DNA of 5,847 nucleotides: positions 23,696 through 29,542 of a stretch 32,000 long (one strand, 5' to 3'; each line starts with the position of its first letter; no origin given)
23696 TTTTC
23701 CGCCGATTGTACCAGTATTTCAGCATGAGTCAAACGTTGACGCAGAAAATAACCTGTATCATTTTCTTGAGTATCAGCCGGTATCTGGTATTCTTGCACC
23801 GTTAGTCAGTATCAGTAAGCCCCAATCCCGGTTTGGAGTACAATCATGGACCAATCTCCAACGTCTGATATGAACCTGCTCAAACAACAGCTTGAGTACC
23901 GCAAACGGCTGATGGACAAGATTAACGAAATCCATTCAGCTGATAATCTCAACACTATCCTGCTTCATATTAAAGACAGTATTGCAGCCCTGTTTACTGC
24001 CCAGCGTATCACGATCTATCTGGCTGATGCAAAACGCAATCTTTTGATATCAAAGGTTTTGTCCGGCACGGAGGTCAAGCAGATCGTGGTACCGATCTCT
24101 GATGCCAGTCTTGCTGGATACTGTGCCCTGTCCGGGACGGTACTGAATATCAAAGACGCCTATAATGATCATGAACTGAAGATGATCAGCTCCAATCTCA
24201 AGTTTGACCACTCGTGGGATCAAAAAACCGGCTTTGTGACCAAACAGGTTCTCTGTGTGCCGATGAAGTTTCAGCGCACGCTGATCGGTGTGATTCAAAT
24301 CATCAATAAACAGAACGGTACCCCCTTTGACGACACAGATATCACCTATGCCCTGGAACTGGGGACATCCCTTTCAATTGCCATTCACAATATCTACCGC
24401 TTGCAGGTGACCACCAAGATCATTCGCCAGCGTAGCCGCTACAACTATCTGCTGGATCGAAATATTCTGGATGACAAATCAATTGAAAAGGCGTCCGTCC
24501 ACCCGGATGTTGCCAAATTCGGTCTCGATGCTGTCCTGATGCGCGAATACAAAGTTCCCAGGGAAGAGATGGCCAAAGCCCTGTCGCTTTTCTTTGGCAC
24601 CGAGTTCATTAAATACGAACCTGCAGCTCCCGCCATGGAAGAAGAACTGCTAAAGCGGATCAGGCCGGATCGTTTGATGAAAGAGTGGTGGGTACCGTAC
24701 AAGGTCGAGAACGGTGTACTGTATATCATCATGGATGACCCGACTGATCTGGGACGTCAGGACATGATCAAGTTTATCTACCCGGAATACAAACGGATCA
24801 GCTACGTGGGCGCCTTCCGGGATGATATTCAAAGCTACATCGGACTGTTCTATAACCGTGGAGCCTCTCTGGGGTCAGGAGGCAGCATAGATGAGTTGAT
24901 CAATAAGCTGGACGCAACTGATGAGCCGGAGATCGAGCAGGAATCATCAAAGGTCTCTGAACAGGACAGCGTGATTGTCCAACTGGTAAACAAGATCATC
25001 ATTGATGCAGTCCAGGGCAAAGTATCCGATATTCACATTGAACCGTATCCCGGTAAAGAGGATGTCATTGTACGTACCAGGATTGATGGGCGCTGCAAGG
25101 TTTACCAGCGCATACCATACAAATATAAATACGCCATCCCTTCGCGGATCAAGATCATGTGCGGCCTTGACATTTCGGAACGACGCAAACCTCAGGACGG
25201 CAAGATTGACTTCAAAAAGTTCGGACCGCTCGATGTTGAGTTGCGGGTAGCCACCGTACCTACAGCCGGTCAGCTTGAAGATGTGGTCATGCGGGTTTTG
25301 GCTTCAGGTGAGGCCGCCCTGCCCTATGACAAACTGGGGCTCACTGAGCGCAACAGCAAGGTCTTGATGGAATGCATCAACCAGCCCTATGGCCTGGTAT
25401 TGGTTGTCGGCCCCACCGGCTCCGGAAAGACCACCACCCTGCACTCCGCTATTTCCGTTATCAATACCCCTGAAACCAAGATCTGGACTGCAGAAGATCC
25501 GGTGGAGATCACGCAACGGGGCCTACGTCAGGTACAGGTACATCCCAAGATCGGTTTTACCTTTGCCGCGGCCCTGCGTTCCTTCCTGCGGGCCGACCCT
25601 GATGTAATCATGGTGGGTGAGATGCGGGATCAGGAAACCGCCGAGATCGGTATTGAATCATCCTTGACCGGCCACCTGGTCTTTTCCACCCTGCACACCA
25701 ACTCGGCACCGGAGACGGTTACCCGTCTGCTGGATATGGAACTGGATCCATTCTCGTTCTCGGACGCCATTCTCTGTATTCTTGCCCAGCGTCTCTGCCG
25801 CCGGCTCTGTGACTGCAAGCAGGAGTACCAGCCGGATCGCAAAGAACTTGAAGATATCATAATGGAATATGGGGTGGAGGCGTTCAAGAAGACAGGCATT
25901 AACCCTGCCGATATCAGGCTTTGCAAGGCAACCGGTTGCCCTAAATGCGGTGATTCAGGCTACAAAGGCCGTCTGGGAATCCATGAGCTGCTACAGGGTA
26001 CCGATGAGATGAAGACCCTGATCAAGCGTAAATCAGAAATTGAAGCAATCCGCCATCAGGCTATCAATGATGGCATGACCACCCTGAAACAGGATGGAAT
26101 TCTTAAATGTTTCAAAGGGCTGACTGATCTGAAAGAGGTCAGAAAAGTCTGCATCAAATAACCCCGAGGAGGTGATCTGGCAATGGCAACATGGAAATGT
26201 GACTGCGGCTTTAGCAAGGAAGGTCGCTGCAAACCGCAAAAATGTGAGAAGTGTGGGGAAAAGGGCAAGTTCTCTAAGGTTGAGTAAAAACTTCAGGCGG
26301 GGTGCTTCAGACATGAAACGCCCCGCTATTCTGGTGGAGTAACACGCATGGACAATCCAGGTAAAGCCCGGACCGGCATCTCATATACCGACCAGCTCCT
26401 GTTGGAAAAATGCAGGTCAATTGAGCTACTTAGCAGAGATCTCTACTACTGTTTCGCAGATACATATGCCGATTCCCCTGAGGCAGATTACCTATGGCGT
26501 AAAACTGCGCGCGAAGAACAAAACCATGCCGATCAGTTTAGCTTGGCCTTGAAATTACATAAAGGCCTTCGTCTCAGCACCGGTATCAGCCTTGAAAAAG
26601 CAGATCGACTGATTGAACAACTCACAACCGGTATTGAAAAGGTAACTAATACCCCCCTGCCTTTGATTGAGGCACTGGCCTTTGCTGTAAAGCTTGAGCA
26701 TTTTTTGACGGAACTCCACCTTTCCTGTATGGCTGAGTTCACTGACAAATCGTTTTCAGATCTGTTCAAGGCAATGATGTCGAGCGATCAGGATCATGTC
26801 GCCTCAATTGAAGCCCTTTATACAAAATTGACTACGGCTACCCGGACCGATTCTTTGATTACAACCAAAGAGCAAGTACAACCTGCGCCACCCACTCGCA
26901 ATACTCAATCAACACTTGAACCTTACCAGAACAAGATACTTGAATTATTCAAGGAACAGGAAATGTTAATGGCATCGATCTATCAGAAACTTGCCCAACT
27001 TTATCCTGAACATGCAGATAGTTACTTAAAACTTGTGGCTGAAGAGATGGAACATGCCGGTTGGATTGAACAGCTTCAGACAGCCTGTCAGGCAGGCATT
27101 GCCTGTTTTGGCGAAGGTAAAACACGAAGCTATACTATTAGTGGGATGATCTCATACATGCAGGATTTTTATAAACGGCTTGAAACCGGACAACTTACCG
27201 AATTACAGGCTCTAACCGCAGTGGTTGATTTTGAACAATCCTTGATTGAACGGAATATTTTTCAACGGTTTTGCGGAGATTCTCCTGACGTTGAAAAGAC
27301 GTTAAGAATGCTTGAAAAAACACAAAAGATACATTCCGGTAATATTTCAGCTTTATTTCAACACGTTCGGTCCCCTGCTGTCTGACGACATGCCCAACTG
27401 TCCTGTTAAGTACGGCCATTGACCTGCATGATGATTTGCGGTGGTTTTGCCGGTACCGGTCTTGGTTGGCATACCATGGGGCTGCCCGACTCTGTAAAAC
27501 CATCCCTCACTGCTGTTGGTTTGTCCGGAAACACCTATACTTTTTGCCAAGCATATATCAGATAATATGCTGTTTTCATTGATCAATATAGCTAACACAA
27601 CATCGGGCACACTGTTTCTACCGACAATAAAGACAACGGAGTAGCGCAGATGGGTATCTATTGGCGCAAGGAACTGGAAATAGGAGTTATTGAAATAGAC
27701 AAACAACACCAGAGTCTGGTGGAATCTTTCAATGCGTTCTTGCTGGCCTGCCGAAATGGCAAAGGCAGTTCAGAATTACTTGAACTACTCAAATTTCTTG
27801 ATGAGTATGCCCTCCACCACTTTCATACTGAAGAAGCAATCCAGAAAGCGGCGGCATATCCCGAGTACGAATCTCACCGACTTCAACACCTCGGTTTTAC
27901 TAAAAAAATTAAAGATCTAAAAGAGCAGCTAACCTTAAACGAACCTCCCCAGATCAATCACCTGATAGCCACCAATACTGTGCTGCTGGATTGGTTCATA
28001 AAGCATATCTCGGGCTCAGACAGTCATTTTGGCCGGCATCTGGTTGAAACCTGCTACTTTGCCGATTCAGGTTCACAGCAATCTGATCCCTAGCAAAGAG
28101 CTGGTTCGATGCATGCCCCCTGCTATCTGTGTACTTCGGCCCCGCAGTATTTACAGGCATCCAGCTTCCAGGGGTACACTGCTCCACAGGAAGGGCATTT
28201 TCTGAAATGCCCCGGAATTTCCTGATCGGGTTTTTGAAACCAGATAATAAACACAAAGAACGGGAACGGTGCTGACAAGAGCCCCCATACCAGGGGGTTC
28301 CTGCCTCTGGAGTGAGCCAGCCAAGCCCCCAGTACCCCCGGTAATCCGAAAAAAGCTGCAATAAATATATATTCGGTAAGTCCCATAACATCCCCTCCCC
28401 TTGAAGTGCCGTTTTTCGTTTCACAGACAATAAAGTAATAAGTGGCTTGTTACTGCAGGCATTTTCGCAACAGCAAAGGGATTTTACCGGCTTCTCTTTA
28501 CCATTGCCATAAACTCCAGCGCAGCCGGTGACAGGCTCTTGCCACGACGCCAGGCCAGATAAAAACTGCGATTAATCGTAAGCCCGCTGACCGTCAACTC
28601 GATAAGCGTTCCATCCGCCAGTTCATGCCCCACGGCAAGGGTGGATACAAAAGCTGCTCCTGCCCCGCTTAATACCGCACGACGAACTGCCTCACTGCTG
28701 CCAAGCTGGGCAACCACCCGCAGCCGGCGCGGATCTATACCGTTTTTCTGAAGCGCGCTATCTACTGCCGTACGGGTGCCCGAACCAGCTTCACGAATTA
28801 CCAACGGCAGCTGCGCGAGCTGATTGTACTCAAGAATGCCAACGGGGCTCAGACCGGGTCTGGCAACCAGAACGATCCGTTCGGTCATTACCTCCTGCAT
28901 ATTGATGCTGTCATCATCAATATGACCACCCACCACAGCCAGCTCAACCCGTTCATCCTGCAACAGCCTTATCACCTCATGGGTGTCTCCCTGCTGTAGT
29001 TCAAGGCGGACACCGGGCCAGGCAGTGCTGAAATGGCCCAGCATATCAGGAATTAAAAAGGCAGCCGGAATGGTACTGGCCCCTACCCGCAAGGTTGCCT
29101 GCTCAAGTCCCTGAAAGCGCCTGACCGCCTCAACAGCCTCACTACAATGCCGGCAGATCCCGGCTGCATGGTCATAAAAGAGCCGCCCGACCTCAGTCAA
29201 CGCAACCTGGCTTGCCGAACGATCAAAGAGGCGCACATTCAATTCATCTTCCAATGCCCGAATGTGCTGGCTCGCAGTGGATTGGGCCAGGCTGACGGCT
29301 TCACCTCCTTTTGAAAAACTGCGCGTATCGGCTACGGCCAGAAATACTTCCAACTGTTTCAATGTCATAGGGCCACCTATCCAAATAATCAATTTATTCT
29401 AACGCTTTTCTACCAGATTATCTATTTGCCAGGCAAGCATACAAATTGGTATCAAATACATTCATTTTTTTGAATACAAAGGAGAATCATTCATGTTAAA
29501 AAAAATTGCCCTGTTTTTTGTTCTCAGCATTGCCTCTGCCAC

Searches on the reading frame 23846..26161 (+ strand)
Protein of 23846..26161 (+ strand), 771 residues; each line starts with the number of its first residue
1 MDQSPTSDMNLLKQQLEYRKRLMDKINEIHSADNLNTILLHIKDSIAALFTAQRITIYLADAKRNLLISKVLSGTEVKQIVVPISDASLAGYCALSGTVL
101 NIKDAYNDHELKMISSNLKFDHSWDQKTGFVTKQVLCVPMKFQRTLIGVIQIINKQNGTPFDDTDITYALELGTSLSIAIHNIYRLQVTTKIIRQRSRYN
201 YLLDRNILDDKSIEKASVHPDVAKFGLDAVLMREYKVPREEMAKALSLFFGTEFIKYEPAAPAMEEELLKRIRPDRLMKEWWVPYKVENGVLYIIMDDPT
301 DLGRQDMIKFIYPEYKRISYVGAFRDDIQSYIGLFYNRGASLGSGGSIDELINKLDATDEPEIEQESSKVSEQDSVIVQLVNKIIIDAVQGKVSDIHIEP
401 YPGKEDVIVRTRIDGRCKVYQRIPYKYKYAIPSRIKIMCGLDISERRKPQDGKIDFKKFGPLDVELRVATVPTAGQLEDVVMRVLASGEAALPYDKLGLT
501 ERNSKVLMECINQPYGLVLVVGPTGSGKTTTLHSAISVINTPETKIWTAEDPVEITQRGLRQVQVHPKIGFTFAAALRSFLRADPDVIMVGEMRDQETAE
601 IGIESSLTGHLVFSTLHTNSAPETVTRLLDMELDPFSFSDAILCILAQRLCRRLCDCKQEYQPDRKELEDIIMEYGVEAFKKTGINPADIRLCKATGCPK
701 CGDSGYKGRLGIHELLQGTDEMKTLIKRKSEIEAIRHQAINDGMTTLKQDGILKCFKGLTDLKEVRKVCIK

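Call 35: search_protein_families(library=ncbifam, proteins=[window:23846-26161:+], max_evalue=1e-10)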
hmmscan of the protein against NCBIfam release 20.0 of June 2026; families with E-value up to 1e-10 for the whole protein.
window:23846-26161:+ (771 aa): 13 families
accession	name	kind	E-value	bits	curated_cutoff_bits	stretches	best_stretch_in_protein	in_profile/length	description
TIGR02538.1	type_IV_pilB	equivalog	1.5e-149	499.3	675.65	1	202-769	6-562/564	type IV-A pilus assembly ATPase PilB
TIGR02533.1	type_II_gspE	equivalog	2.1e-136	455.4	630.25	1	283-768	15-485/486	type II secretion system ATPase GspE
NF053534.1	T4PilAsmATPsTfpB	equivalog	2.3e-114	382.9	850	1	284-768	109-581/584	type IV pilus assembly ATPase TfpB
NF007755.0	PRK10436.1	equivalog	5.4e-111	371.5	617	1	354-768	62-458/465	type II secretion system protein GspE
NF041000.1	ATPase_ComGA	equivalog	1.5e-68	230.7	300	1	383-651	2-265/267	competence type IV pilus ATPase ComGA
TIGR01420.1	pilT_fam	subfamily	7.2e-47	160.3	319.1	1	382-652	3-269/343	PilT/PilU family type 4a pilus ATPase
TIGR02525.1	plasmid_TraJ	equivalog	6.8e-22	77.9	368.3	1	505-632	139-273/372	plasmid transfer ATPase TraJ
TIGR02524.1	dot_icm_DotB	equivalog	3.2e-19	69.3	463.3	1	506-629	125-257/358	Dot/Icm type IV secretion system ATPase DotB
NF058587.1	archaellum_moto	equivalog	3.1e-16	59.2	550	1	518-642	278-408/527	archaellum flagellar ATPase motor FlaI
NF010469.0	PRK13894.1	subfamily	5.1e-15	55.6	508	1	499-628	134-264/320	conjugal transfer ATPase TrbB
TIGR02782.1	TrbB_P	equivalog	9.2e-14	51.4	304.55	1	499-628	121-252/303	P-type conjugative transfer ATPase TrbB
TIGR02788.1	VirB11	equivalog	9e-13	47.9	249.95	1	504-632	134-266/308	P-type DNA transfer ATPase VirB11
NF010407.0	PRK13833.1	subfamily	3.9e-12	46.2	499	1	499-629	129-260/323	conjugal transfer protein TrbB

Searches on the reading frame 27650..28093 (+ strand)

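Call 35: search_protein_families(library=ncbifam, proteins=[window:27650-28093:+], max_evalue=1e-10)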
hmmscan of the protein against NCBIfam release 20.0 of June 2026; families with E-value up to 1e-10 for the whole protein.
window:27650-28093:+ (147 aa): 3 families
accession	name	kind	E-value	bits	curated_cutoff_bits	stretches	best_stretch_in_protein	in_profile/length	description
TIGR02481.1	hemeryth_dom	domain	5.5e-29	100.8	51.75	1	5-130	2-125/126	hemerythrin domain-containing protein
NF033749.1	bact_hemeryth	subfamily_domain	1.4e-28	99.6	84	1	3-131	2-128/129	bacteriohemerythrin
NF002007.0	PRK00808.1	equivalog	1.7e-18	67.2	109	1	3-130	4-126/156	bacteriohemerythrin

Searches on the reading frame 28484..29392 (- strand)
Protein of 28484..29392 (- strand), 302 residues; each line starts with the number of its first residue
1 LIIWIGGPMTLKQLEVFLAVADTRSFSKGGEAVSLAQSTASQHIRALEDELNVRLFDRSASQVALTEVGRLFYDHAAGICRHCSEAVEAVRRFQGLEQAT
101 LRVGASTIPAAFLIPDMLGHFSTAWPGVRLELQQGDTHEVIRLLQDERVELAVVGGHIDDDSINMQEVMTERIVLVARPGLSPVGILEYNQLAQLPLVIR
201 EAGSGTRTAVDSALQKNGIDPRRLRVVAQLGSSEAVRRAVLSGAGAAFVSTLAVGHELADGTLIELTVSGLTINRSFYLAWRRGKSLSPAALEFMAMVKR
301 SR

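Call 35: search_protein_families(library=ncbifam, proteins=[window:28484-29392:-], max_evalue=1e-10)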
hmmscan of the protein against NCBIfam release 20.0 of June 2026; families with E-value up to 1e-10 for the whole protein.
window:28484-29392:- (302 aa): 44 families (the best 25 are shown)
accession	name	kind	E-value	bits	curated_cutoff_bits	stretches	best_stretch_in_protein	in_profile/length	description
NF040786.1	LysR_Sec_metab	equivalog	3.8e-80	269.1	250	1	9-300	1-296/298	selenium metabolism-associated LysR family transcriptional regulator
NF040889.1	trans_reg_YeiE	equivalog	3e-53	180.9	480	1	9-297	3-285/288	DNA-binding transcriptional regulator YeiE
NF008095.0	PRK10837.1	subfamily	2.2e-49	168.2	281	1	9-299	3-287/290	LysR family transcriptional regulator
TIGR03339.1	phn_lysR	subfamily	5.5e-45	153.8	341.1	1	13-295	1-276/279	aminoethylphosphonate catabolism associated LysR family transcriptional regulator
NF008416.0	PRK11242.1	equivalog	3.5e-40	138.2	277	1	9-300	1-289/300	transcriptional regulator CynR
NF045990.1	TransRegCbbRRhodb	equivalog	7.4e-40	136.9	450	1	9-299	6-297/304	LysR family regulator CbbR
TIGR02424.1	TF_pcaQ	equivalog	9.4e-36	123.2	303.8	1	11-299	5-295/300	pca operon transcription factor PcaQ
NF053705.1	TransRegGltCGpos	equivalog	1.8e-34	119.3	350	1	9-299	1-290/300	glutamate biosynthesis transcriptional regulator GltC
NF047520.1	trans_act_CidR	equivalog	5e-33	114.5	415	1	9-300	1-290/292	cidABC operon transcriptional activator CidR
NF041036.1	decaheme_TF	subfamily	5.9e-31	108.1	210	1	9-299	1-293/301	multiheme cytochrome-associated LysR family transcriptional regulator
NF047711.1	PutUtilRegPtrR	equivalog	4.8e-30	104.6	400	1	9-286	1-271/283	putrescine utilization regulator PtrR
NF040888.1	trans_reg_YafC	equivalog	1.1e-28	100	470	1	11-269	5-259/293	DNA-binding transcriptional regulator YafC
NF008352.0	PRK11139.1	subfamily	1.8e-28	99.5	288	1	11-286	8-276/305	transcriptional regulator GcvA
NF008722.0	PRK11716.1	equivalog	5.8e-28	97.7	246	1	9-252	1-244/293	HTH-type transcriptional activator IlvY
NF045775.1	acetoin_reg_AlsR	exception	1.7e-27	96.7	430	1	9-299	1-289/290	acetoin biosynthesis transcriptional regulator AlsR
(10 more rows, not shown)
